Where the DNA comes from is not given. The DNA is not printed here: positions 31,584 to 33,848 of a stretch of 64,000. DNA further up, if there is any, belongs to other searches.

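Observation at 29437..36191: Four-gene envelope cluster: DUF2298/YYY protein, PMT-like GT-C protein (DE + HGP motifs), flippase-like protein and FAD oxidoreductase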

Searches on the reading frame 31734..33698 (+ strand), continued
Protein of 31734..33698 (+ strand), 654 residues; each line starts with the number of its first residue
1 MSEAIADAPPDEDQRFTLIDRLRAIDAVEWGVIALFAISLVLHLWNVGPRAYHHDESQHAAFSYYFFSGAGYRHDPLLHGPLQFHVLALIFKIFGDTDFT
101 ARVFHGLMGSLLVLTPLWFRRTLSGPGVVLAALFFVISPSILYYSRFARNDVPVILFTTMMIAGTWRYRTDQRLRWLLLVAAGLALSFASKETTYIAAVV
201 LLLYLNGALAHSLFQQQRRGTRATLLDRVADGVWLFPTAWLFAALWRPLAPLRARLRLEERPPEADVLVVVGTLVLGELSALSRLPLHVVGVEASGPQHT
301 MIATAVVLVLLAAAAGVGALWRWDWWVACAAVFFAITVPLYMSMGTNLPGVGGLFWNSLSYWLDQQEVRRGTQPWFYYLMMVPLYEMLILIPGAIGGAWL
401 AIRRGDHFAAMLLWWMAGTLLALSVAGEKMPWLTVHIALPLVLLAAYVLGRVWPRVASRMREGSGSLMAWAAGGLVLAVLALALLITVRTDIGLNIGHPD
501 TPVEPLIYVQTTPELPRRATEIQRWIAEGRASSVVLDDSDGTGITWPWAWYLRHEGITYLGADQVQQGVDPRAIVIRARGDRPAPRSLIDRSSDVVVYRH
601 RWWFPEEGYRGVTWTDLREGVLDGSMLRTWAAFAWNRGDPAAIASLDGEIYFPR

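Call 77: search_protein_families(library=pfam, proteins=[L025:8095-9657:-, L025:7190-8098:-, L025:9872-12130:+, L025:12175-13047:+, L025:13052-14029:-, L025:14005-14967:-, L064:8174-9844:+, L064:9914-13261:+, L064:13847-16000:-, L073:9899-12832:+], max_evalue=0.00001)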
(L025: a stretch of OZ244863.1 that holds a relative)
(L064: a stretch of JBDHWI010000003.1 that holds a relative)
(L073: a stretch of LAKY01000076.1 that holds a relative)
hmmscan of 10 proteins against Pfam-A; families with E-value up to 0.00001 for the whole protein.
L025:8095-9657:- (520 aa): 1 family
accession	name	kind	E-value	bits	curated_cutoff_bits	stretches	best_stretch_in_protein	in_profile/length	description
PF00496.27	SBP_bac_5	-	1.1e-29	104.1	32.4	1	76-503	3-326/368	Bacterial extracellular solute-binding proteins, family 5 Middle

L025:7190-8098:- (302 aa): 1 family
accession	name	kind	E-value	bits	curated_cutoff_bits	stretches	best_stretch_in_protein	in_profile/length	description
PF00528.27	BPD_transp_1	-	3.9e-40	138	26.4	1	103-300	1-183/184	Binding-protein-dependent transport system inner membrane component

L025:9872-12130:+ (752 aa): 1 family
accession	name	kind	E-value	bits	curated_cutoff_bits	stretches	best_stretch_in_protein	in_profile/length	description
PF13231.12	PMT_2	-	3.7e-09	37.4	26.1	1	103-222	9-129/160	Dolichyl-phosphate-mannose-protein mannosyltransferase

L025:12175-13047:+ (290 aa): 3 families
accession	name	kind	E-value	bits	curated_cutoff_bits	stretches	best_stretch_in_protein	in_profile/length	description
PF00561.26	Abhydrolase_1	-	2.8e-23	83.3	25.8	1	28-142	2-113/245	alpha/beta hydrolase fold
PF12697.13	Abhydrolase_6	-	2.1e-18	68.3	26.3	1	29-277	1-217/217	Alpha/beta hydrolase family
PF12146.15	Hydrolase_4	-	3.2e-13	50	27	1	29-155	7-139/239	Serine aminopeptidase, S33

L025:13052-14029:- (325 aa): 3 families
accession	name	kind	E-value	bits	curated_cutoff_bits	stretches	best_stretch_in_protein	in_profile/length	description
PF02826.25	2-Hacid_dh_C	-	9.9e-45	152.5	25.1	1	113-293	1-178/178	D-isomer specific 2-hydroxyacid dehydrogenase, NAD binding domain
PF00389.36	2-Hacid_dh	-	6e-25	87.9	24.6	1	11-324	1-133/134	D-isomer specific 2-hydroxyacid dehydrogenase, catalytic domain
PF03446.21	NAD_binding_2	-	8e-10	39.4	21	1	151-259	2-113/161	NAD binding domain of 6-phosphogluconate dehydrogenase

L025:14005-14967:- (320 aa): 2 families
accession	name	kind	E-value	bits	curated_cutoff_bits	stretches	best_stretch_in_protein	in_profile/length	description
PF02826.25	2-Hacid_dh_C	-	2.6e-51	174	25.1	1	105-282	1-177/178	D-isomer specific 2-hydroxyacid dehydrogenase, NAD binding domain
PF00389.36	2-Hacid_dh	-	4.2e-11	43.1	24.6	1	4-309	2-128/134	D-isomer specific 2-hydroxyacid dehydrogenase, catalytic domain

L064:8174-9844:+ (556 aa): 0 families

L064:9914-13261:+ (1115 aa): 8 families
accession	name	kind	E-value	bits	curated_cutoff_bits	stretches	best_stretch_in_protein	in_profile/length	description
PF01436.27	NHL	-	1.4e-35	120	20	3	884-911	1-28/28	NHL repeat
PF17170.10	DUF5128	-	2.2e-10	40.7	22.9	1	949-1021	53-127/321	6-bladed beta-propeller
PF02366.24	PMT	-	3.1e-10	40.5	22.7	1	82-248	64-234/245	Dolichyl-phosphate-mannose-protein mannosyltransferase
PF13231.12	PMT_2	-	1.7e-09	38.5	26.1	1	81-217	2-139/160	Dolichyl-phosphate-mannose-protein mannosyltransferase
PF25021.1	TEN_NHL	-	4.2e-09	36.3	27.1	0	876-923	133-178/357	Teneurin NHL domain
PF08450.18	SGL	-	8.5e-09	35.8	26.3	0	832-924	128-223/246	SMP-30/Gluconolactonase/LRE-like region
PF06739.17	SBBP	-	1.3e-07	31.9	20.5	0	988-1002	15-29/38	Beta-propeller repeat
PF13449.12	Phytase-like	-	4.7e-07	30.4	27.6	0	885-927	68-110/284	Esterase-like activity of phytase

L064:13847-16000:- (717 aa): 3 families
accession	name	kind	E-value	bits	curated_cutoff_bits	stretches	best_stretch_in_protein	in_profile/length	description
PF07697.16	7TMR-HDED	-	1.7e-37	130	27.6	1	53-264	2-222/224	7TM-HD extracellular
PF01966.28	HD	-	1.2e-16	61.5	22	1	487-628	1-115/116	HD domain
PF07698.17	7TM-7TMR_HD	-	6e-16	59.4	29.4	1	272-462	2-190/190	7TM receptor with intracellular HD hydrolase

L073:9899-12832:+ (977 aa): 10 families
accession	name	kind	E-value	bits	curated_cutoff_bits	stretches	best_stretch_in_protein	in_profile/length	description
PF01436.27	NHL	-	5.7e-46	152.8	20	3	756-783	1-28/28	NHL repeat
PF25021.1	TEN_NHL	-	2.5e-18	66.6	27.1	0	850-924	29-98/357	Teneurin NHL domain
PF24684.1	Vgb_lyase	-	9.3e-12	44.8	50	1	757-970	13-205/290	Virginiamycin B lyase family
PF08450.18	SGL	-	1.2e-11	45.2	26.3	0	701-793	131-220/246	SMP-30/Gluconolactonase/LRE-like region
PF13231.12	PMT_2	-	4.8e-08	33.8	26.1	1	97-219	11-133/160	Dolichyl-phosphate-mannose-protein mannosyltransferase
PF22701.2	Mala_s_1-like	-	1.3e-07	32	27.5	0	705-786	89-159/195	Mal s 1 allergenic protein-like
PF13449.12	Phytase-like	-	4.5e-07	30.5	27.6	0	758-792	69-103/284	Esterase-like activity of phytase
PF17170.10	DUF5128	-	3.6e-06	26.8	22.9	0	863-894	54-85/321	6-bladed beta-propeller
PF24303.1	DUF7485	-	5.6e-06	26.4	27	0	710-737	37-64/284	Domain of unknown function (DUF7485)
PF23500.1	DUF7133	-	6.6e-06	26.1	27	0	838-873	316-350/385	Domain of unknown function (DUF7133)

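Call 80: search_protein_families(library=pfam, proteins=[L078:25-4359:+, L078:8125-9942:+, L078:13781-14497:+, L078:14490-15197:+, L078:15194-15877:+, L078:16031-17182:+, L065:13464-17171:+, L065:17111-18229:+, L018:13283-14332:+, L018:14344-16755:+], max_evalue=0.0001)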
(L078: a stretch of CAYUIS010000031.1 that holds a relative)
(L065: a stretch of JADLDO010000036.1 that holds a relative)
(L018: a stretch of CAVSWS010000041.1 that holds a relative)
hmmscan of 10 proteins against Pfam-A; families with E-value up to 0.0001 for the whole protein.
L078:25-4359:+ (1444 aa): 3 families
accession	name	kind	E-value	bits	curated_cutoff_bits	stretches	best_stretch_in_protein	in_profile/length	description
PF10060.15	DUF2298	-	2.6e-106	356.9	27.8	1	651-1159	1-488/488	Uncharacterized membrane protein (DUF2298)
PF13231.12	PMT_2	-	1.4e-13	51.8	26.1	1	50-171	20-145/160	Dolichyl-phosphate-mannose-protein mannosyltransferase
PF02366.24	PMT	-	1.1e-10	42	22.7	1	55-192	86-231/245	Dolichyl-phosphate-mannose-protein mannosyltransferase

L078:8125-9942:+ (605 aa): 0 families

L078:13781-14497:+ (238 aa): 1 family
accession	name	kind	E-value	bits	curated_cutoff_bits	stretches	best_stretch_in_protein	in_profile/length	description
PF02666.20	PS_Dcarbxylase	-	2.3e-43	148.6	22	1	65-229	5-197/198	Phosphatidylserine decarboxylase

L078:14490-15197:+ (235 aa): 1 family
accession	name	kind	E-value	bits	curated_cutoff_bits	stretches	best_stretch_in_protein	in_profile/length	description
PF01066.26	CDP-OH_P_transf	-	5.4e-16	59.8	22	1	12-150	2-134/152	CDP-alcohol phosphatidyltransferase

L078:15194-15877:+ (227 aa): 0 families

L078:16031-17182:+ (383 aa): 6 families
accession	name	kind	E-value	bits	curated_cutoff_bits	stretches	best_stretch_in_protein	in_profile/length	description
PF08442.15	ATP-grasp_2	-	3.4e-67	226.4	29.5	1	2-195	1-202/202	ATP-grasp domain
PF00549.24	Ligase_CoA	-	1.2e-29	103.5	24.5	1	254-374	1-128/128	CoA-ligase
PF24948.1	Citrate_synth_N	-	6.1e-11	42.6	83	1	40-217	52-227/232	ATP-citrate synthase ATP-grasp domain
PF13549.11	ATP-grasp_5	-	2.4e-10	40.6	27.6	1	3-127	10-137/221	ATP-grasp domain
PF02786.22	CPSase_L_D2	-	6.5e-07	29.5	19.8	1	8-110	5-105/211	Carbamoyl-phosphate synthase L chain, ATP binding domain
PF01071.24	GARS_A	-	5.8e-05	23.4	27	0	8-107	6-101/194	Phosphoribosylglycinamide synthetase, ATP-grasp (A) domain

L065:13464-17171:+ (1235 aa): 7 families
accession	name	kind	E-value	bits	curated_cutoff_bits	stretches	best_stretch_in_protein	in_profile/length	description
PF01436.27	NHL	-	4.2e-14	52.2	20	0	1114-1134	3-23/28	NHL repeat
PF24684.1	Vgb_lyase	-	7.8e-14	51.6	50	1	1021-1232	13-210/290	Virginiamycin B lyase family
PF07691.17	PA14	-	1e-12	48.5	24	1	800-919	2-138/147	PA14 domain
PF13231.12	PMT_2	-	6.6e-11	43.1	26.1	1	220-371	7-155/160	Dolichyl-phosphate-mannose-protein mannosyltransferase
PF08450.18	SGL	-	1.4e-09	38.4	26.3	0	1204-1234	185-214/246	SMP-30/Gluconolactonase/LRE-like region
PF02366.24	PMT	-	3.5e-09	37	22.7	1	216-378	63-234/245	Dolichyl-phosphate-mannose-protein mannosyltransferase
PF25021.1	TEN_NHL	-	8e-05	22.2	27.1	0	1105-1184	20-100/357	Teneurin NHL domain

L065:17111-18229:+ (372 aa): 2 families
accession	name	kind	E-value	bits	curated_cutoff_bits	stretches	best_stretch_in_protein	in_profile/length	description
PF01551.29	Peptidase_M23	-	1.2e-33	115.6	28.7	1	271-366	2-96/96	Peptidase family M23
PF01476.26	LysM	-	2.7e-07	30.9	20.9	0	100-142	1-40/43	LysM domain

L018:13283-14332:+ (349 aa): 2 families
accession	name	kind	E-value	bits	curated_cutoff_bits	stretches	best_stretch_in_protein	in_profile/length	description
PF01409.25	tRNA-synt_2d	-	1.5e-96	323.1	19.8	1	98-349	2-246/246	tRNA synthetases class II core domain (F)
PF02912.23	Phe_tRNA-synt_N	-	4.5e-20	71.8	22.3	1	27-91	2-66/69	Aminoacyl tRNA synthetase class II, N-terminal domain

L018:14344-16755:+ (803 aa): 5 families
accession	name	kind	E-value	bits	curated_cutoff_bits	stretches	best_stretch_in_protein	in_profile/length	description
PF03483.22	B3_4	-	1.2e-69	233.8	29.3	1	219-391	2-174/174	B3/4 domain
PF17759.6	tRNA_synthFbeta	-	4.7e-53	180.3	22.4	1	488-693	9-214/214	Phenylalanyl tRNA synthetase beta chain CLM domain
PF03147.19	FDX-ACB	-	9.9e-27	93.7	31.1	1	710-801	1-94/94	Ferredoxin-fold anticodon binding domain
PF01588.26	tRNA_bind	-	1.5e-17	63.9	27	1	45-150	1-95/96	Putative tRNA binding domain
PF03484.21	B5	-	8.1e-14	52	28.6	1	413-477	3-67/67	tRNA synthetase B5 domain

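Call 81: search_protein_families(library=ncbifam, proteins=[L078:25-4359:+, L065:344-5380:+, L075:1098-5633:+, L078:8125-9942:+, L078:5516-8128:+], max_evalue=0.001)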
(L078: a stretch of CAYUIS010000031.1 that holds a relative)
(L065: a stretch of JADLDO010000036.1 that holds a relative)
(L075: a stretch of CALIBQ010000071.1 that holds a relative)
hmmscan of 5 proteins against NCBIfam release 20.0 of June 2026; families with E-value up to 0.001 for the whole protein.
L078:25-4359:+ (1444 aa): 2 families
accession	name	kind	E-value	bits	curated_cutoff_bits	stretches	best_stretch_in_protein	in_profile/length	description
TIGR03662.1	Chlor_Arch_YYY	subfamily_domain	2.6e-151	505.8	300.25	1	610-1381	4-726/727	chlor_Arch_YYY domain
TIGR03663.1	TIGR03663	subfamily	0.0006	18.9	126.25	1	51-165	70-187/435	flippase activity-associated protein Agl23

L065:344-5380:+ (1678 aa): 2 families
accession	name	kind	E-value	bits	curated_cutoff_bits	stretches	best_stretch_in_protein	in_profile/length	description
TIGR03662.1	Chlor_Arch_YYY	subfamily_domain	7.4e-138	461.3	300.25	2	729-1183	2-428/727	chlor_Arch_YYY domain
TIGR03663.1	TIGR03663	subfamily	7.5e-07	28.5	126.25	1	136-276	71-215/435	flippase activity-associated protein Agl23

L075:1098-5633:+ (1511 aa): 2 families
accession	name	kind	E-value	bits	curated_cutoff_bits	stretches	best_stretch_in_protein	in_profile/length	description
TIGR03662.1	Chlor_Arch_YYY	subfamily_domain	1.4e-158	529.8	300.25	1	681-1501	4-726/727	chlor_Arch_YYY domain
TIGR03663.1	TIGR03663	subfamily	1.9e-08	33.8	126.25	1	156-371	71-284/435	flippase activity-associated protein Agl23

L078:8125-9942:+ (605 aa): 1 family
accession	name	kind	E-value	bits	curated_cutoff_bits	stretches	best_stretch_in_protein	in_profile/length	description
TIGR03663.1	TIGR03663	subfamily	5.3e-30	104.8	126.25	1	32-503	4-432/435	flippase activity-associated protein Agl23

L078:5516-8128:+ (870 aa): 1 family
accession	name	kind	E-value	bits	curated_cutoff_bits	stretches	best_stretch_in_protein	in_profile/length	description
TIGR03662.1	Chlor_Arch_YYY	subfamily_domain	1.5e-163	546.2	300.25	1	8-864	6-726/727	chlor_Arch_YYY domain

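Call 95: search_dna_similar(query=window:31734-33695:+, collection=plasmids, mode=protein, max_evalue=0.00001, max_rows=20)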
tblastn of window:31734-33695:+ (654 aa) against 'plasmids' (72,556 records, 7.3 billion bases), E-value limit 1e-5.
Records with a match: 1; places in all: 1; records where one place covers at least 80% of the query: 0.
Best place of each record, by identity: <60% 1.
By first word of the organism name: Halogeometricum 1.
By predicted mobility (MOB-suite, as given by PLSDB): non-mobilizable 1.
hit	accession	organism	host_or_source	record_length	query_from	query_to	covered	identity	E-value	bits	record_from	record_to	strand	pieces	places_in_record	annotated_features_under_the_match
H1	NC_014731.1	Halogeometricum borinquense DSM 11551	-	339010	2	203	31%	32.1%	2e-18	98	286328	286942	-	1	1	flippase activity-associated protein Agl23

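Call 96: get_annotated_region(hit=H1, flank=12000)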
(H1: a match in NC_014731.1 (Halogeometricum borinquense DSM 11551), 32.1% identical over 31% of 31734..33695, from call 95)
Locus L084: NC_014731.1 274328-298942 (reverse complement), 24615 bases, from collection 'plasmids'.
description: Halogeometricum borinquense DSM 11551 plasmid pHBOR02, complete sequence
organism: Halogeometricum borinquense DSM 11551 (NCBI taxid 469382)
taxonomy: Archaea; Euryarchaeota; Halobacteria; Halobacteriales; Haloferacaceae; Halogeometricum; Halogeometricum borinquense; Halogeometricum borinquense DSM 11551
host: -; source: -; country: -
typing (MOB-suite, as given by PLSDB): non-mobilizable
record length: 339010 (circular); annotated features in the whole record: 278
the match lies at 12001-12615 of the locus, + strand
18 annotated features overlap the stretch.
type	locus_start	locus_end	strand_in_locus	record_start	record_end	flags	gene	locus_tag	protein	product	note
CDS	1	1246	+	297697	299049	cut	-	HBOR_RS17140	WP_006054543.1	MmgE/PrpD family protein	-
CDS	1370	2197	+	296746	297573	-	-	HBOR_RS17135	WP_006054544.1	phosphosulfolactate synthase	-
CDS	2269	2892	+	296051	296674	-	-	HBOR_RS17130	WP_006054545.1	histidine phosphatase family protein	-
CDS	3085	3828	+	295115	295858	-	-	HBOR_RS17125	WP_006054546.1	IclR family transcriptional regulator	GO:0006355 - regulation of DNA-templated transcription [Evidence IEA]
CDS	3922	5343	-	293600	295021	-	-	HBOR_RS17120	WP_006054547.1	PKD domain-containing protein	-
CDS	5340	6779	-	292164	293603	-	-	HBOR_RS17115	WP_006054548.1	PKD domain-containing protein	-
CDS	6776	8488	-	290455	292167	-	-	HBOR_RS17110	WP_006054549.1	glycosyl hydrolase family 18 protein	GO:0005975 - carbohydrate metabolic process [Evidence IEA]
CDS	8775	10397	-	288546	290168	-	-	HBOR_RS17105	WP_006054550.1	glycosyl hydrolase family 18 protein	GO:0005975 - carbohydrate metabolic process [Evidence IEA]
CDS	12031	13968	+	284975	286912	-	-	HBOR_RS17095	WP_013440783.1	flippase activity-associated protein Agl23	-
CDS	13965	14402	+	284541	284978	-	-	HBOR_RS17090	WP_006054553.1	GtrA family protein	GO:0000271 - polysaccharide biosynthetic process [Evidence IEA]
CDS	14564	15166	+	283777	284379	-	-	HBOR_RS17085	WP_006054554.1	helix-turn-helix domain-containing protein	-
CDS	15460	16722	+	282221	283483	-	-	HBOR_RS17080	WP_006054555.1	alkyl sulfatase dimerization domain-containing protein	-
CDS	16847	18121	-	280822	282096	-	-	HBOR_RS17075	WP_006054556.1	MFS transporter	GO:0055085 - transmembrane transport [Evidence IEA]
CDS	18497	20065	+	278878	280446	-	-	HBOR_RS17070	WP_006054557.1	aldehyde dehydrogenase family protein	-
CDS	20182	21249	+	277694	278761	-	-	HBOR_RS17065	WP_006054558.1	zinc-dependent alcohol dehydrogenase family protein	-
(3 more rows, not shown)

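Call 98: search_protein_families(library=ncbifam, proteins=[L084:12031-13965:+, L084:13965-14399:+], max_evalue=0.001)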
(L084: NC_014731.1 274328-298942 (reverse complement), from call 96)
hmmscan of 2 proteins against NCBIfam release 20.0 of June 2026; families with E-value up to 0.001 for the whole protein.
L084:12031-13965:+ (645 aa): 1 family
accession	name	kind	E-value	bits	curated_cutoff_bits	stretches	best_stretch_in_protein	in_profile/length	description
TIGR03663.1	TIGR03663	subfamily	5.7e-95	318.9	126.25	1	16-402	2-361/435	flippase activity-associated protein Agl23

L084:13965-14399:+ (145 aa): 0 families

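Call 99: search_protein_families(library=pfam, proteins=[L084:13965-14399:+, window:31734-33695:+], max_evalue=5)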
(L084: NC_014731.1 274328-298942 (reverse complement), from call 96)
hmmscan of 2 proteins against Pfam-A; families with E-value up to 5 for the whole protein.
L084:13965-14399:+ (145 aa): 2 families
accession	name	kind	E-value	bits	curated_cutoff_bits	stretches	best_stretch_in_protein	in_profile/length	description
PF04138.20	GtrA_DPMS_TM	-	7.2e-21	75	26.1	1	20-139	1-117/117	GtrA/DPMS, transmembrane domain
PF22511.2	PBP2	-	0.28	11.4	27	1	16-32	10-26/63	PolB1 Binding Protein 2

window:31734-33695:+ (654 aa): 3 families
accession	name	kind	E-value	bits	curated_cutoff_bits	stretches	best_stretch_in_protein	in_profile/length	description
PF13231.12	PMT_2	-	1.8e-14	54.7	26.1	1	79-205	2-129/160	Dolichyl-phosphate-mannose-protein mannosyltransferase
PF02366.24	PMT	-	6.4e-10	39.4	22.7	1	58-206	44-195/245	Dolichyl-phosphate-mannose-protein mannosyltransferase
PF20176.3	DUF6541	-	0.036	12.8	29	1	152-357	246-428/646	Family of unknown function (DUF6541)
